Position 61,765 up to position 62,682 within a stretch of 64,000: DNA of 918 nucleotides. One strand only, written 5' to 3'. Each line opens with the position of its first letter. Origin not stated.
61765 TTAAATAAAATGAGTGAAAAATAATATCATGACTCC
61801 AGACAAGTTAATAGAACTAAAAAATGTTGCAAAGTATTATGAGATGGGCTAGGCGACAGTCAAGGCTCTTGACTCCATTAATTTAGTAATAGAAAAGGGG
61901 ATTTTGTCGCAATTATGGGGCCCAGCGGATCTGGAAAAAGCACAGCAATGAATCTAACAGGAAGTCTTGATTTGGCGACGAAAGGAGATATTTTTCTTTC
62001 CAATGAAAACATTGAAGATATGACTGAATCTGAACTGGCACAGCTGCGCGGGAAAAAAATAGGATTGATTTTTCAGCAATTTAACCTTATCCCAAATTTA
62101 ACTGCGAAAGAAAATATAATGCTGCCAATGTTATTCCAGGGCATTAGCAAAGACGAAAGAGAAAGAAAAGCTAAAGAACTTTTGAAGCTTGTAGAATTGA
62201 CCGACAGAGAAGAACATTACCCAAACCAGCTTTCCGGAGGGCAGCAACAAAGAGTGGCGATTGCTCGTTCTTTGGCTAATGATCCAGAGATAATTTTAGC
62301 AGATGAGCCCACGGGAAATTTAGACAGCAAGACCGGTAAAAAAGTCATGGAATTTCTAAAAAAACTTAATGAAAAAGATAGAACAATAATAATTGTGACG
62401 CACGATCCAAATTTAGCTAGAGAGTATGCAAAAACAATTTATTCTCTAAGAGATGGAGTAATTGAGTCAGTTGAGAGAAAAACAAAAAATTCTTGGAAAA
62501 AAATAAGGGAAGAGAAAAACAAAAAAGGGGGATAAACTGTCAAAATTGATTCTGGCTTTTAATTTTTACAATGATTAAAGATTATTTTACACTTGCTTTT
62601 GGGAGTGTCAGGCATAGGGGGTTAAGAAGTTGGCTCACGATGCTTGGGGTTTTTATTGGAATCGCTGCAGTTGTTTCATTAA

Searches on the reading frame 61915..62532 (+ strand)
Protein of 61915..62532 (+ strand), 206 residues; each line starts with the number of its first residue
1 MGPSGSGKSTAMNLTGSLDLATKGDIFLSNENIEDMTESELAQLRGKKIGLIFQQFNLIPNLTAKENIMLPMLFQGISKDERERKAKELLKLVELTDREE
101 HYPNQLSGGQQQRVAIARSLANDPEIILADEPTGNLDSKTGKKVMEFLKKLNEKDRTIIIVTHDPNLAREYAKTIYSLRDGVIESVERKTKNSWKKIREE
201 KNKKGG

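Call 46: search_protein_families(library=pfam, proteins=[window:61915-62532:+], max_evalue=0.001)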
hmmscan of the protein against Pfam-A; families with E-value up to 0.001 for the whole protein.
window:61915-62532:+ (206 aa): 3 families
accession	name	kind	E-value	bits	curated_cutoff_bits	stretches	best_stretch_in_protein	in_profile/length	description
PF00005.33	ABC_tran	-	5.2e-28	98.8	25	1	1-133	17-136/137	ABC transporter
PF13304.12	AAA_21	-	2.6e-07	31.4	27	1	45-167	179-302/304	AAA domain, putative AbiEii toxin, Type IV TA system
PF02463.25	SMC_N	-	1e-06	28.8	40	1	1-173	30-207/220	RecF/RecN/SMC N terminal domain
